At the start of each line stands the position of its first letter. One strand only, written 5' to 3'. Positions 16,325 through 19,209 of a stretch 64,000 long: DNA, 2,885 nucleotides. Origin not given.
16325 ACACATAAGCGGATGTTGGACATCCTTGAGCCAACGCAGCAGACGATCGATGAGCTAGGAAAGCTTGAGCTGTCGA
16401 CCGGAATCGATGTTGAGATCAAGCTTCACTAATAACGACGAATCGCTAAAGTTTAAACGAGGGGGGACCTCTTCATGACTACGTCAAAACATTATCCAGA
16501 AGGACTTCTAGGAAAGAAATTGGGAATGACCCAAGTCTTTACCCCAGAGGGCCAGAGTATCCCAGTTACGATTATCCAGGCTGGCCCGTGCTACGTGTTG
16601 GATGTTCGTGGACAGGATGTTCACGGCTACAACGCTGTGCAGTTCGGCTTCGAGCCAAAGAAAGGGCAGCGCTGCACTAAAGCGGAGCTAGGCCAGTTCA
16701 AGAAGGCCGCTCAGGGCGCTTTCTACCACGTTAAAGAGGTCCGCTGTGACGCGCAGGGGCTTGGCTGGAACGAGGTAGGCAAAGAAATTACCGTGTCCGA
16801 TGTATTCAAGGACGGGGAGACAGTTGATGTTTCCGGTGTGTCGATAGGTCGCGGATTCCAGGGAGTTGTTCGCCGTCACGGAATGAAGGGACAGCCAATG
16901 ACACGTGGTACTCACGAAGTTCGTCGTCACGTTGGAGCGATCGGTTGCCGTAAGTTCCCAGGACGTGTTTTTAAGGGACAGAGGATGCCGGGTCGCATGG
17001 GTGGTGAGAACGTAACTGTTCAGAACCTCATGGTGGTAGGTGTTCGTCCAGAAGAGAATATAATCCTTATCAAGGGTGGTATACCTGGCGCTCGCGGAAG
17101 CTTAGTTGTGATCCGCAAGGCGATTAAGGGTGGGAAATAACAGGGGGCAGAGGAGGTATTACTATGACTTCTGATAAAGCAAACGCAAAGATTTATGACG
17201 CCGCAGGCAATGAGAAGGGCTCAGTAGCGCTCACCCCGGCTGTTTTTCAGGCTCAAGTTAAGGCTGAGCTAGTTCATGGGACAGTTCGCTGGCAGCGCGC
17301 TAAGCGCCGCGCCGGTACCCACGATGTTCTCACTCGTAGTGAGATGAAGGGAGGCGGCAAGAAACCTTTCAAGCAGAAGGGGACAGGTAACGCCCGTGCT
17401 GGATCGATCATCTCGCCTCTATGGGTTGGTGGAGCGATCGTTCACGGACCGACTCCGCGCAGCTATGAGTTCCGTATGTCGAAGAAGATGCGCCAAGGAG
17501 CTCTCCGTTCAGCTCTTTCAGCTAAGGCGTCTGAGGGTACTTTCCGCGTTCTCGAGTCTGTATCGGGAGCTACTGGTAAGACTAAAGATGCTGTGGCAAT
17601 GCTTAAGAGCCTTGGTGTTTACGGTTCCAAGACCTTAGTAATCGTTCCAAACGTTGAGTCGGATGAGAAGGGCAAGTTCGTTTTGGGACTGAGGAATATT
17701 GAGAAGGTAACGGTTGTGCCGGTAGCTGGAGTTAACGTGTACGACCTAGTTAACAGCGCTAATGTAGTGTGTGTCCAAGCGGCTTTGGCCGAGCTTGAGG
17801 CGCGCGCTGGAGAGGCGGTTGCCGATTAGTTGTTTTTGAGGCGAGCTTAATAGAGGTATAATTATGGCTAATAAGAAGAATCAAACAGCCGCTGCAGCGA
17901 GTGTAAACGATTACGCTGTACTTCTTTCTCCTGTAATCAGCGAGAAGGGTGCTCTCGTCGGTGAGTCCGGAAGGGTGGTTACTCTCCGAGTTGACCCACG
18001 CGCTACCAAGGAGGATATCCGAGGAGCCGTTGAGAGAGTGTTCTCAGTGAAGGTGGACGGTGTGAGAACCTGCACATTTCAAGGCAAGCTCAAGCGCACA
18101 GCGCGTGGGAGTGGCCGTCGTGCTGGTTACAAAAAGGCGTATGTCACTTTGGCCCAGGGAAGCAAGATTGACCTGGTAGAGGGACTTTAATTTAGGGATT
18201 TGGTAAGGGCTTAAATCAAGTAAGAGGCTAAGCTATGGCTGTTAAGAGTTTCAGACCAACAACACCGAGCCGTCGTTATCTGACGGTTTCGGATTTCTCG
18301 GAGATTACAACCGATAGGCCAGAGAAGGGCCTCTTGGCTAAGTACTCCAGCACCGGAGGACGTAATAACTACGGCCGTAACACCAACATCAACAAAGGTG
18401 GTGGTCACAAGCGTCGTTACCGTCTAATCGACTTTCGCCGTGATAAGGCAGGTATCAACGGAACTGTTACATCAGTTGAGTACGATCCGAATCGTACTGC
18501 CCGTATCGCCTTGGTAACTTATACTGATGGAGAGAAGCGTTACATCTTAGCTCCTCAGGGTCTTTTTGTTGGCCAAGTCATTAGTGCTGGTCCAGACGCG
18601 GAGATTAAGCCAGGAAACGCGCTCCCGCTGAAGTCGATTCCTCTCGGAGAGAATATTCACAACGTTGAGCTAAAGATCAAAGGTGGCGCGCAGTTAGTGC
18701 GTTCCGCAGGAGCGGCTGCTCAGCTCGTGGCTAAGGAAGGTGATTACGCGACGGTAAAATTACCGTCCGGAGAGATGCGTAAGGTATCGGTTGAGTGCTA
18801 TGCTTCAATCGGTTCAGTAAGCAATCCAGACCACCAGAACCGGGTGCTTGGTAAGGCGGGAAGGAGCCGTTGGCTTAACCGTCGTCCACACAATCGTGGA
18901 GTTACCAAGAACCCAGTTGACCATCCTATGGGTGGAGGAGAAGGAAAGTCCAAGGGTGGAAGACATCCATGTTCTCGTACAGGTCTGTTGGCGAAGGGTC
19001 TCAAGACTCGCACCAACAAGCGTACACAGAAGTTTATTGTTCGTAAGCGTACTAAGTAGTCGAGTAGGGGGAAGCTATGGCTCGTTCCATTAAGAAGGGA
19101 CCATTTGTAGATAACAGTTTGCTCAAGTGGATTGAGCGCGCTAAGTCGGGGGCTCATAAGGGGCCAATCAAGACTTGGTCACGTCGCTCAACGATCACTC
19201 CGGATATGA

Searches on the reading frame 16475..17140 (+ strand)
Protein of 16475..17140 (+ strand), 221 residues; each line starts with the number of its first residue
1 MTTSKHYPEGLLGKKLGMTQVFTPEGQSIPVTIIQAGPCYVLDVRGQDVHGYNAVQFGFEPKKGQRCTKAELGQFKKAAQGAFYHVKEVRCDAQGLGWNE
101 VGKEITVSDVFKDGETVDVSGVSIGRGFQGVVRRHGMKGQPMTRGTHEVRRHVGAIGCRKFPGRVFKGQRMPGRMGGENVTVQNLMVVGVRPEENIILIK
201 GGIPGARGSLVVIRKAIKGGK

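Call 96: search_protein_families(library=pfam, proteins=[window:16475-17140:+], max_evalue=0.00001)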
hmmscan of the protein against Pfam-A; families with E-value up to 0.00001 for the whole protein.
window:16475-17140:+ (221 aa): 1 family
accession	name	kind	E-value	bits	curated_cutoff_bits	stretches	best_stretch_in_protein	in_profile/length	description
PF00297.29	Ribosomal_L3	-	1e-16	61.4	22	1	99-188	200-286/369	Ribosomal protein L3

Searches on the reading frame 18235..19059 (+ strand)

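Call 96: search_protein_families(library=pfam, proteins=[window:18235-19059:+], max_evalue=0.00001)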
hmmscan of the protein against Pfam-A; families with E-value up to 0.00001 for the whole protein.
window:18235-19059:+ (274 aa): 2 families
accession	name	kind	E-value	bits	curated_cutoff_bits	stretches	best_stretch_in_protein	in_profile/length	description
PF03947.24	Ribosomal_L2_C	-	4.7e-53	179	33.7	1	125-250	1-126/126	Ribosomal Proteins L2, C-terminal domain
PF00181.30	Ribosomal_L2_N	-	1.2e-31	109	23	1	42-116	1-75/77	Ribosomal Proteins L2, RNA binding N-terminal domain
